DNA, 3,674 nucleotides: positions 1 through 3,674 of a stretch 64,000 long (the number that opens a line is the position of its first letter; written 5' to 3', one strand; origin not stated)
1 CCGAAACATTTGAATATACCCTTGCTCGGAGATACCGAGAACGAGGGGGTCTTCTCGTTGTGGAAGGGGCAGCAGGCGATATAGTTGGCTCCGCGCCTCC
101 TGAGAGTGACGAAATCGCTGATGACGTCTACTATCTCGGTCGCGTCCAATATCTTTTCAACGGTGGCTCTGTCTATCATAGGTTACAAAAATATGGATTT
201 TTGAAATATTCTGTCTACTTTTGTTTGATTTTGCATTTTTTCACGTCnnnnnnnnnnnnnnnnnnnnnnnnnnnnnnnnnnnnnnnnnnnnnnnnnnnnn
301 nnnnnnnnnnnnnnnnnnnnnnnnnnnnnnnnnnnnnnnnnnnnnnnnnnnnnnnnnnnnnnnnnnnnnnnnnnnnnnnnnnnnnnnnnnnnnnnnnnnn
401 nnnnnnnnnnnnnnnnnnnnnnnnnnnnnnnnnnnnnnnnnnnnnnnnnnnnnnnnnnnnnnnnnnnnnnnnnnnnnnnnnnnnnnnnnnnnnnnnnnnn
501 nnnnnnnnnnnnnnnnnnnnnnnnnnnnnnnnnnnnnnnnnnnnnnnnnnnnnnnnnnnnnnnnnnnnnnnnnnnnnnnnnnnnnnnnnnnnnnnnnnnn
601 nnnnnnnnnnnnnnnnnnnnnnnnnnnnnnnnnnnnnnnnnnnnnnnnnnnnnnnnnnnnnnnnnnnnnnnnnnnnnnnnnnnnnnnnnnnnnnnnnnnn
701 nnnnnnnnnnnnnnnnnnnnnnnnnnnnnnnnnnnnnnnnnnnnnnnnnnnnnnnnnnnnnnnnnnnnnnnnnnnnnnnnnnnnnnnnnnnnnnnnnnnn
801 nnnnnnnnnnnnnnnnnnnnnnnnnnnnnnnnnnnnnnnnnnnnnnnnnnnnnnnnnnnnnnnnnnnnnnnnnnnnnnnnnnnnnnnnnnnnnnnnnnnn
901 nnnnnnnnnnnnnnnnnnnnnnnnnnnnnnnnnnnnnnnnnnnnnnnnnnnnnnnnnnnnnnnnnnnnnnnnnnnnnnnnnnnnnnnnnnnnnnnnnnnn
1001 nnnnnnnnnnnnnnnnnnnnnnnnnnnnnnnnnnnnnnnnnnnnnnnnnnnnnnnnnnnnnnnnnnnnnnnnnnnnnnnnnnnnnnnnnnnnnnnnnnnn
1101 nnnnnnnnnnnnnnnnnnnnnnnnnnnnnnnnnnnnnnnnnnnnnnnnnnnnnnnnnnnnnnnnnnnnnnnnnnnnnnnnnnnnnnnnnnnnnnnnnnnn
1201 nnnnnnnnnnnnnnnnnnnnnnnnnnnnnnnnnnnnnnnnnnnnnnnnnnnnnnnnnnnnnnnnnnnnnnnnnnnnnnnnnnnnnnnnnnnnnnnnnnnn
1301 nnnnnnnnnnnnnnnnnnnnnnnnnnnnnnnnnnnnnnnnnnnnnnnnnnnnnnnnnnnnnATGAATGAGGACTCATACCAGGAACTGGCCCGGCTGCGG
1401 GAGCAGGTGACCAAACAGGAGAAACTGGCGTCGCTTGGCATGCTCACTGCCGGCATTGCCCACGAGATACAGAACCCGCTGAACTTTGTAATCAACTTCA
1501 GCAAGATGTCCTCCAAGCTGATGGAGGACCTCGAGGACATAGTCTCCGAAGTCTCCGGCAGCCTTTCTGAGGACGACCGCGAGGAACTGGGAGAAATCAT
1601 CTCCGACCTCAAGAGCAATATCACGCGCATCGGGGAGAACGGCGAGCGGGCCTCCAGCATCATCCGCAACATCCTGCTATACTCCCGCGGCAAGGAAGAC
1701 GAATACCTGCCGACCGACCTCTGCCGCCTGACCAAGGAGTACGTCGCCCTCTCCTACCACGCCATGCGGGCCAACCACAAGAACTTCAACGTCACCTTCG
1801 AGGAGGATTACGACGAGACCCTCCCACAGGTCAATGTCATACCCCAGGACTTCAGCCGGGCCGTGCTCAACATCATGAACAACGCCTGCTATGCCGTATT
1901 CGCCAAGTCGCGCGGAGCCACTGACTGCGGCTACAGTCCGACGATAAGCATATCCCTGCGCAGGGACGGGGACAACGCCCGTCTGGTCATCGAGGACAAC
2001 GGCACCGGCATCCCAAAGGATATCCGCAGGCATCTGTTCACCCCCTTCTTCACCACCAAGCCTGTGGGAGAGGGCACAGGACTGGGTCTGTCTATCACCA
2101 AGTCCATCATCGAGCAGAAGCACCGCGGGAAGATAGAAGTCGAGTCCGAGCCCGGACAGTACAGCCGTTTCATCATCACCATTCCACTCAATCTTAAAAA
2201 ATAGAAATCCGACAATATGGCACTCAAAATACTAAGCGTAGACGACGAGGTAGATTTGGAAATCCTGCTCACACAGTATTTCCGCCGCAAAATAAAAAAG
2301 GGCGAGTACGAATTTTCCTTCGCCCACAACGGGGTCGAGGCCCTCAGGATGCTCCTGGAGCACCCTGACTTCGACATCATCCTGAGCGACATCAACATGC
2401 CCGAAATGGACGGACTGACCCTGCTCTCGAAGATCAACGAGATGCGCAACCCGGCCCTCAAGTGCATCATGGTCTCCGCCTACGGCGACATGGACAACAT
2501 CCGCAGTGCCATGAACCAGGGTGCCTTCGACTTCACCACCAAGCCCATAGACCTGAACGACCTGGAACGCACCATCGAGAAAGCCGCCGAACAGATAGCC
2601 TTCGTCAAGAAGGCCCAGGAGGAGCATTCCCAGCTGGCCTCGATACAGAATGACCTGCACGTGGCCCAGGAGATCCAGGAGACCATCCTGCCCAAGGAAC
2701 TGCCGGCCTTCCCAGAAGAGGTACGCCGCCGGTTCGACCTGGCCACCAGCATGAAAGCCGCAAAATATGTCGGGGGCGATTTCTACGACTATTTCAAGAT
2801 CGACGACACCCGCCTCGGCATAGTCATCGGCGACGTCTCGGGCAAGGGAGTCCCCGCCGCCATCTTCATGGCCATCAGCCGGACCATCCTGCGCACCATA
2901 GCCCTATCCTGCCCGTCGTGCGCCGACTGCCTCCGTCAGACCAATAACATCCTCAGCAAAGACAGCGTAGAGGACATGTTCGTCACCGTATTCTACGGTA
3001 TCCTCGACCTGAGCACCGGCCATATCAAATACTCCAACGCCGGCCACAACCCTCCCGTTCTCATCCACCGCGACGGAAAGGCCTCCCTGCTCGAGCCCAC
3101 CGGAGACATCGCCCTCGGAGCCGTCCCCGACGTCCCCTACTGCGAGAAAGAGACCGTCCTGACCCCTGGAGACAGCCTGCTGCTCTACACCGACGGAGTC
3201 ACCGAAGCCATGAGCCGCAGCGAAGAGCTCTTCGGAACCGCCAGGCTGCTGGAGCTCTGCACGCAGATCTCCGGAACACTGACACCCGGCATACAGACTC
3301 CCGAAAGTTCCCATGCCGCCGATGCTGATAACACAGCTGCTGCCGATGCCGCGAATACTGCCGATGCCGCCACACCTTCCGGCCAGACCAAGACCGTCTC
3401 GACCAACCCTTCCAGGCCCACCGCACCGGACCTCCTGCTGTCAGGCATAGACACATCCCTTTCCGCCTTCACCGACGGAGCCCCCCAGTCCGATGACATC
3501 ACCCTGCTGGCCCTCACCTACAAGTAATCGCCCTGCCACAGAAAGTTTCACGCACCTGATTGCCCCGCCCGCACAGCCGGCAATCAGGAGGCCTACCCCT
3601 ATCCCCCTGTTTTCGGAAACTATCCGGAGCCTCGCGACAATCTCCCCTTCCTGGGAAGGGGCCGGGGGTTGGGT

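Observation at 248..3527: Three-gene signalling module: membrane pseudo-histidine kinase (H-box His replaced by Asp), translationally coupled soluble histidine kinase, and REC-PP2C phosphatase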

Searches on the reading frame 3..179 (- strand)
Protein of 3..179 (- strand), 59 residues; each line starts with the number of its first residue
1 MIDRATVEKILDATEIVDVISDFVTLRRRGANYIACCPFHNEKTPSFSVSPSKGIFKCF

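Call 66: search_protein_families(library=pfam, proteins=[window:3-179:-], max_evalue=0.001)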
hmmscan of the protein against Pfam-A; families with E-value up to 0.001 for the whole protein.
window:3-179:- (59 aa): 1 family
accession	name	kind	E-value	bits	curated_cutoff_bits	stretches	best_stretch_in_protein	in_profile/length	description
PF01807.25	Zn_ribbon_DnaG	-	3.3e-23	81.8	24.9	1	4-59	3-58/98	CHC2 zinc finger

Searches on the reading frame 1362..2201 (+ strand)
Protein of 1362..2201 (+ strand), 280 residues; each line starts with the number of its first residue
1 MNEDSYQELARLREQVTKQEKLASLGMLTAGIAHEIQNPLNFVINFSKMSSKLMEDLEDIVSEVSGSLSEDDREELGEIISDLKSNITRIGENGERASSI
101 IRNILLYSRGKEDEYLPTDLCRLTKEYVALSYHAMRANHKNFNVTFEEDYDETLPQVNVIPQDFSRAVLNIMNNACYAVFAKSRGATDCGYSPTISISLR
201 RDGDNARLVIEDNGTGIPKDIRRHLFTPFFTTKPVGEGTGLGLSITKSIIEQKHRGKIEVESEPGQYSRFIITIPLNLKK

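Call 3: search_protein_families(library=pfam, proteins=[window:1362-2201:+], max_evalue=1)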
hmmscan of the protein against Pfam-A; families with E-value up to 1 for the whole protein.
window:1362-2201:+ (280 aa): 5 families
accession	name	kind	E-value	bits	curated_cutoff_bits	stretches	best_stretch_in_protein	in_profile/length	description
PF02518.31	HATPase_c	-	3.5e-25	89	26.4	1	163-277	5-110/111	Histidine kinase-, DNA gyrase B-, and HSP90-like ATPase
PF00512.31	HisKA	-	3.4e-09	37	26.9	1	25-110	2-63/66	His Kinase A (phospho-acceptor) domain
PF14501.12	HATPase_c_5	-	0.0018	18.6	22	1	162-268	4-96/102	GHKL domain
PF13589.12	HATPase_c_3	-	0.0077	16.7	25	1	164-220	3-48/137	Histidine kinase-, DNA gyrase B-, and HSP90-like ATPase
PF11855.13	DUF3375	-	0.068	12.5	28.6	1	48-129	247-329/474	Protein of unknown function (DUF3375)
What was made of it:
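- On Canonical HisKA-type histidine kinase (tested on HK2): HisKA 37 bits (cutoff 26.9) and HATPase_c 89 bits (call 3).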

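Call 4: search_protein_families(library=ncbifam, proteins=[window:1362-2201:+], max_evalue=1)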
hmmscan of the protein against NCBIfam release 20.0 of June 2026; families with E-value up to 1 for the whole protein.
window:1362-2201:+ (280 aa): 87 families (the best 25 are shown)
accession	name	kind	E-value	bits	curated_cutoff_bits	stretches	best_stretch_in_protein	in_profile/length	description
NF008468.0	PRK11360.1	equivalog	3.9e-44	151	646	1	8-278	379-610/616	two-component system sensor histidine kinase AtoS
NF038348.1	T2SS_HK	subfamily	2.8e-37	128.4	450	1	13-276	315-573/574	histidine kinase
NF052574.1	HisKinEspCMyxo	equivalog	1.4e-36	126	1200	1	11-275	403-636/785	serine histidine kinase EspC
NF047466.1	hybrid_RR_LvrB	exception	2.3e-34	119.2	500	2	87-276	191-376/377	hybrid histidine kinase/response regulator LvrB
NF010411.0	PRK13837.1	equivalog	3.1e-34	118.1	647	1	7-278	432-677/828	two-component system VirA-like sensor kinase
NF052573.1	HisKinEspAMyxo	equivalog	3.5e-33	114.6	1400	1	10-274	369-609/755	serine histidine kinase EspA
NF007688.0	PRK10364.1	equivalog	3.8e-33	114.9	479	2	117-279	302-454/460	two-component system sensor histidine kinase ZraS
NF047497.1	HK_LIC_12097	equivalog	4.3e-27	94.8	500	1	14-276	139-366/367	LIC_12097 family sensor histidine kinase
NF046026.1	HisKinCckACaul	equivalog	7.1e-26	90.5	1000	1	87-277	341-533/678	cell cycle histidine kinase CckA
NF008293.1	PRK11073.1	equivalog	1.2e-25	90.5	240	1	141-276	215-347/349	nitrogen regulation protein NR(II)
NF046020.1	HisKinCckABruc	equivalog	2.3e-25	88.7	1000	2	86-276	518-707/868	cell cycle histidine kinase CckA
NF053867.1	SprKinKinDBac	equivalog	8.5e-22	77.3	775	1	13-277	275-498/500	sporulation kinase KinD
NF010076.0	PRK13557.1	subfamily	1.7e-21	76.2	631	1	15-276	153-394/540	histidine kinase famiy protein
NF041777.1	sens_FixL_Rhizob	equivalog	8.3e-21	74.2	850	1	9-277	246-482/485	sensor protein FixL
TIGR02956.1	TMAO_torS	equivalog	2e-18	65.9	676.5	1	84-277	499-683/967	TMAO reductase system sensor histidine kinase/response regulator TorS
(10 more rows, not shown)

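Call 19: list_cluster_members(proteins=[P0001, window:1362-2201:+, window:2217-3524:+])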
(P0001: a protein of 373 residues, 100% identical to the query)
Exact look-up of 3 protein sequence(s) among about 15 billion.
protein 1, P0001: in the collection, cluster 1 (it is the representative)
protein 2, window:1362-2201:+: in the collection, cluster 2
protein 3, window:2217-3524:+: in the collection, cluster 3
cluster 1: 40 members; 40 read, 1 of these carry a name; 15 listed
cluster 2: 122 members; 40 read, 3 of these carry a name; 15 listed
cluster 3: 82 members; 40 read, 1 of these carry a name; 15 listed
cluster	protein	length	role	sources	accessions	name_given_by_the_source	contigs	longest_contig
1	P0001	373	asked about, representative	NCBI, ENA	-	-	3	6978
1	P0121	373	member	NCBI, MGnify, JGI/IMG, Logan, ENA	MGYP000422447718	FL=1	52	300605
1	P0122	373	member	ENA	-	-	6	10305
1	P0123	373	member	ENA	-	-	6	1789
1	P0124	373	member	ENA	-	-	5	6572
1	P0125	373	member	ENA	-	-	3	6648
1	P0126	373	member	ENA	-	-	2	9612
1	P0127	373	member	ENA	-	-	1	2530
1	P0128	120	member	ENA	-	-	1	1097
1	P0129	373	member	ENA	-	-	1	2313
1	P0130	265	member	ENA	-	-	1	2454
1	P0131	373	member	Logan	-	-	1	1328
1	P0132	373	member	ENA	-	-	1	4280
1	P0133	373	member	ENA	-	-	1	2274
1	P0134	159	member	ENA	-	-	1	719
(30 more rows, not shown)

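Call 20: search_solved_structures(query=window:1362-2201:+, max_evalue=1e-10, show_alignments=1)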
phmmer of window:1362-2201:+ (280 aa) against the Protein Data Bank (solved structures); distinct sequences matched with E-value up to 1e-10: 19.
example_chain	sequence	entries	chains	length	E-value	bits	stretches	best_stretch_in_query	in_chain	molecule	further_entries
5idj_A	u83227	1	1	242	5e-26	95.1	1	86-276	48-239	Histidine kinase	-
8vc9_A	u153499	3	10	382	8.2e-25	91.1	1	8-276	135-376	Leptospira virulence regulator B (LvrB) | histidine kinase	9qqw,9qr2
9jfj_A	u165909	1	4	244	4.8e-24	88.6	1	134-279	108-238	Sensor histidine kinase ZraS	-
3a0r_A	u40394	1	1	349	3.2e-20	76.1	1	83-275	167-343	Sensor protein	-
5idm_A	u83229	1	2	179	4.3e-20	75.6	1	143-276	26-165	Cell cycle histidine kinase CckA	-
9qjg_A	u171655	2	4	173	3.2e-17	66.2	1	167-276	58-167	histidine kinase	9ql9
4jas_A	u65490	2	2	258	4.9e-17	65.6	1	72-276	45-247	Histidine kinase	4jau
9p6i_A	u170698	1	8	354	2.7e-16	63.2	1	101-277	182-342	histidine kinase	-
2c2a_A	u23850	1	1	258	4e-16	62.6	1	73-276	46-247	SENSOR HISTIDINE KINASE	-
5uht_A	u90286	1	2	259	4.1e-16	62.6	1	73-276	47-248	Sensor histidine kinase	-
3dge_A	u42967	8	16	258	4.1e-16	62.6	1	73-276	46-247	Sensor protein | Histidine kinase | Sensor histidine kinase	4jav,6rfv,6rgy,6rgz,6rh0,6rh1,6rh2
6azr_A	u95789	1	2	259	4.9e-16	62.4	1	74-276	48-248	Sensor histidine kinase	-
6rh7_A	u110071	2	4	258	6.6e-16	61.9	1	73-276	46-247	Sensor histidine kinase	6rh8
1r62_A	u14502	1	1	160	2.2e-15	60.2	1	143-276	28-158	Nitrogen regulation protein NR(II)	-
4gcz_A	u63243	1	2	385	2.7e-15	59.9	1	7-275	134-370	Blue-light photoreceptor, Sensor protein fixL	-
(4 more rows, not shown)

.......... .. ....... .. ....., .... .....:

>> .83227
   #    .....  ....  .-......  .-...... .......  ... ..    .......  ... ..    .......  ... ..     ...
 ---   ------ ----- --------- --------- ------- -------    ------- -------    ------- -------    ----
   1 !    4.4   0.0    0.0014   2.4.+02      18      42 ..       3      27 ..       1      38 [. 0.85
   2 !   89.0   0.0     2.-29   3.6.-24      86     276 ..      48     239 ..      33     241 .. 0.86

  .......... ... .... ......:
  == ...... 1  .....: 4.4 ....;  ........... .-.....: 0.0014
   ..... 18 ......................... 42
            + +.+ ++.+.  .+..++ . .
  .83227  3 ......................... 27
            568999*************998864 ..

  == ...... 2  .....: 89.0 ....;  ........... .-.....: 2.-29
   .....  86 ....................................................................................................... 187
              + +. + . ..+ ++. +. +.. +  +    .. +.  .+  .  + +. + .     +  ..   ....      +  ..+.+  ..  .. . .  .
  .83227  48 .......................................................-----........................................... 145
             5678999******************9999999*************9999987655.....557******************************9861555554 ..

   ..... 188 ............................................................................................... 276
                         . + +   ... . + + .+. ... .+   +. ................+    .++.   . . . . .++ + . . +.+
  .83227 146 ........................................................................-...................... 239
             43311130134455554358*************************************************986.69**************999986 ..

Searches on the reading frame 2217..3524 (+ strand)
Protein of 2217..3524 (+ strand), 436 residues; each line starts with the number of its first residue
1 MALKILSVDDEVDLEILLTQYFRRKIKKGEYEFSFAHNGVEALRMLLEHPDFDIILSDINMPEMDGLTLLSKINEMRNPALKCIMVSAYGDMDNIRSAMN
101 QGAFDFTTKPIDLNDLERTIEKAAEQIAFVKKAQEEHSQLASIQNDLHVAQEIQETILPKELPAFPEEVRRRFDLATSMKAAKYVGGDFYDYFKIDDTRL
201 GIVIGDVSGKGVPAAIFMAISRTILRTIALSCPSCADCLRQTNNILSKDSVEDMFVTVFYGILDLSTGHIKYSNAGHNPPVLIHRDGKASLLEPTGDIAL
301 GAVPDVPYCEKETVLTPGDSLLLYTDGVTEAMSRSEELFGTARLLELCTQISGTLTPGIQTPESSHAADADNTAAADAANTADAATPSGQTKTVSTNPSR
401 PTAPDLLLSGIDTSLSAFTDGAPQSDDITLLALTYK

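Call 3: search_protein_families(library=pfam, proteins=[window:2217-3524:+], max_evalue=1)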
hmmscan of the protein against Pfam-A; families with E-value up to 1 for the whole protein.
window:2217-3524:+ (436 aa): 2 families
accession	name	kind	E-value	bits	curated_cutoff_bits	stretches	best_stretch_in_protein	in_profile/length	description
PF07228.17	SpoIIE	-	2.5e-50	171.6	25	1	196-351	1-156/192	Stage II sporulation protein E (SpoIIE)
PF00072.30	Response_reg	-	2.2e-23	83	30.2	1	5-120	1-110/111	Response regulator receiver domain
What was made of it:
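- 2217..3527 (+): REC-PP2C response regulator (436 aa). REC spans residues 5-120 (nt 2229-2576) with D58 at nt 2388-2390. The PP2C/SpoIIE domain starts at residue 196. Pfam (call 3).
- On REC-PP2C response regulator (RsbY/RsbU-type phosphatase output): Response_reg 83 bits (call 3). SpoIIE 172 bits (call 3).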

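Call 4: search_protein_families(library=ncbifam, proteins=[window:2217-3524:+], max_evalue=1)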
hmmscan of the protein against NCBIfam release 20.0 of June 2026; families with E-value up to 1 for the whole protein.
window:2217-3524:+ (436 aa): 100 families (the best 25 are shown)
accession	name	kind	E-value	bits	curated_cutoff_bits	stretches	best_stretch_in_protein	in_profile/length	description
NF045505.1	RR_RssB_Pseudo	equivalog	1.3e-35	123.3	700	1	5-356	8-366/394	two-component system response regulator RssB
NF053512.1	nitric_RR_NosR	exception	1.6e-21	76.9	400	1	5-145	1-135/422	response regulator c-di-GMP phosphodiesterase, NosR family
TIGR01818.1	ntrC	equivalog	1.6e-19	70.1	558.6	1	6-138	2-128/463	nitrogen regulation protein NR(I)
NF011695.0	PRK15115.1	equivalog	1.3e-18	67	763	1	4-130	8-128/445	two-component system response regulator GlrR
TIGR02875.1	spore_0_A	equivalog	1.6e-18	66.9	200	1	3-159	3-158/262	sporulation transcription factor Spo0A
NF008469.0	PRK11361.1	equivalog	9.2e-18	64.2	714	1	4-142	6-138/461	acetoacetate metabolism transcriptional regulator AtoC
NF007689.0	PRK10365.1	equivalog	1.1e-17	64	760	1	3-140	6-134/441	sigma-54-dependent response regulator transcription factor ZraR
NF007969.0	PRK10693.1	equivalog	1.5e-17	63.6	329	1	4-152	9-151/337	two-component system response regulator RssB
NF008176.1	PRK10923.1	equivalog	4.3e-17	61.8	620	1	34-131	31-126/469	nitrogen regulation protein NR(I)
NF046020.1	HisKinCckABruc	equivalog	1.7e-16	59.3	1000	1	5-121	752-864/868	cell cycle histidine kinase CckA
NF001965.0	PRK00742.1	subfamily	2.3e-14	53.4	293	1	1-139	2-139/357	chemotaxis-specific protein-glutamate methyltransferase CheB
NF047793.1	ResRegPgtA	equivalog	5.2e-14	51.9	650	1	4-140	7-138/414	two-component system response regulator PgtA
NF007135.0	PRK09581.1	equivalog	8e-14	51.3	474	1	1-116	1-112/457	PleD family two-component system response regulator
NF051870.1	NAssimRespRegNtrX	equivalog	8.2e-14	51.3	600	1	3-138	2-133/452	nitrogen assimilation response regulator NtrX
NF052313.1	T9SS_RR_PorX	equivalog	1.1e-13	50.8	300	1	4-155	2-149/513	T9SS response regulator signal transducer PorX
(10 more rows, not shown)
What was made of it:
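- Closest known: Pseudomonas aeruginosa RssB. Same: Best NCBIfam model is RR_RssB_Pseudo (call 4).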

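Call 21: search_solved_structures(query=window:2217-3524:+, max_evalue=1e-8, show_alignments=2)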
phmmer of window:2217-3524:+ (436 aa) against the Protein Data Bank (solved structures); distinct sequences matched with E-value up to 1e-8: 91 (the best 60 are shown).
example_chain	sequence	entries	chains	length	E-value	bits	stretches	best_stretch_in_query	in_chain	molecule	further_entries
3eq2_A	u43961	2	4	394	1e-28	103.7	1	10-355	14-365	Probable two-component response regulator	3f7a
3ke6_A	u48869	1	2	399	1.4e-20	77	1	184-352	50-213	Protein Rv1364c/MT1410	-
6ifh_A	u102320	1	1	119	3.9e-16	62.3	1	4-120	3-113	Sporulation initiation phosphotransferase F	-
3es2_A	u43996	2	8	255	7e-16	61.5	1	138-355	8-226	Probable two-component response regulator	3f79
9xzo_A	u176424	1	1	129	7.8e-16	61.3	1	4-123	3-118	De novo protein M1X0B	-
1dc7_A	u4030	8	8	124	3.6e-15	59.1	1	36-124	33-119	NITROGEN REGULATION PROTEIN | NITROGEN REGULATION PROTEIN NR(I) | NTRC RECEIVER DOMAIN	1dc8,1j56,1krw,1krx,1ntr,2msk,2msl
1zy2_A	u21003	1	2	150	1.8e-14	56.8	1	5-130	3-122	transcriptional regulator NtrC1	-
1fsp_A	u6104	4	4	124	1.1e-13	54.3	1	3-122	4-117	STAGE 0 SPORULATION PROTEIN F | SPORULATION RESPONSE REGULATORY PROTEIN | Sporulation initiation phosphotransferase F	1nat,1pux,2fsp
3q15_C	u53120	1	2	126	1.1e-13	54.2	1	3-122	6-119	Sporulation initiation phosphotransferase F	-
1ny5_A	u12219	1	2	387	1.2e-13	54.1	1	5-147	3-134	transcriptional regulator (NtrC family)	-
4l4u_A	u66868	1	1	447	1.2e-13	54.1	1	5-136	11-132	Transcriptional regulator (NtrC family)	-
2jvi_A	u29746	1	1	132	1.3e-13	54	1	3-122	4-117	Sporulation initiation phosphotransferase F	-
1pey_A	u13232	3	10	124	1.5e-13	53.8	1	3-122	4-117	Sporulation initiation phosphotransferase F | SPORULATION RESPONSE REGULATORY PROTEIN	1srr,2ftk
1f51_E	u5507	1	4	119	2e-13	53.4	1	4-122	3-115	SPORULATION INITIATION PHOSPHOTRANSFERASE F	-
3jte_A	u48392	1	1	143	2.7e-13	52.9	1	4-126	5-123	Response regulator receiver protein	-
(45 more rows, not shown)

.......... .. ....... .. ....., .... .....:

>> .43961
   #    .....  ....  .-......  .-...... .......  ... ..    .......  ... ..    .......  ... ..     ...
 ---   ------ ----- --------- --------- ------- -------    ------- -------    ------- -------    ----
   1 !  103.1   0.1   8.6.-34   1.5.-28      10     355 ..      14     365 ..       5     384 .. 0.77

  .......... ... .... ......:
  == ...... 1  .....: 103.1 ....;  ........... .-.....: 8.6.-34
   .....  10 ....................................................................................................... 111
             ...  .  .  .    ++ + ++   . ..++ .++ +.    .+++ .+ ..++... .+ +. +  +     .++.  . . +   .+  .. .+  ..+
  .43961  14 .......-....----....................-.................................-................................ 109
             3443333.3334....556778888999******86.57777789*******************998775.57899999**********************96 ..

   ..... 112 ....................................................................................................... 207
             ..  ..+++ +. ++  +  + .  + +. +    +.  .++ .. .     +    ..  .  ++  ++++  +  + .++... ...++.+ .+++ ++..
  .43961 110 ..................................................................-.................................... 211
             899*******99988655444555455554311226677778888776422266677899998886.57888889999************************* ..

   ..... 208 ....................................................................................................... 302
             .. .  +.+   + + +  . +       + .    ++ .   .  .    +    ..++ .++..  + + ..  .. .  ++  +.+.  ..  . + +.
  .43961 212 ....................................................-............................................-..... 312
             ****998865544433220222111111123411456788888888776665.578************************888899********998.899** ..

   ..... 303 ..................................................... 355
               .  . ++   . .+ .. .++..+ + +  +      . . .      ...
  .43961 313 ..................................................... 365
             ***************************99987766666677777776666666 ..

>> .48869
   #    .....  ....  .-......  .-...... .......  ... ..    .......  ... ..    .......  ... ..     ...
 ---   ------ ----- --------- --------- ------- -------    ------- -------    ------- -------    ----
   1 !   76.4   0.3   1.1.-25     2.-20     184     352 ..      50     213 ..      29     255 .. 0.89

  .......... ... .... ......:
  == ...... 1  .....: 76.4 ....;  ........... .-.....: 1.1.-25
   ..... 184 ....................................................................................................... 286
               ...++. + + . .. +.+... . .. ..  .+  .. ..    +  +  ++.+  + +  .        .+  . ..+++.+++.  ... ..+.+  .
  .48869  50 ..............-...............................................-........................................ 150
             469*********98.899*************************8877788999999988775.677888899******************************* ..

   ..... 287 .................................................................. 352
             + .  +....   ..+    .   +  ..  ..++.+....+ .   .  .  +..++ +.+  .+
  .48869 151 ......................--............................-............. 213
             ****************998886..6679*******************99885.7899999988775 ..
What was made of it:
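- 2217..3527 (+): Closest solved structure is P. aeruginosa RssB 3eq2, E=1e-28 (call 21).
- Closest known: Pseudomonas aeruginosa RssB. Same: Closest solved structure to the regulator, with the same REC + PP2C architecture (E=1e-28 over residues 10-355; call 21).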
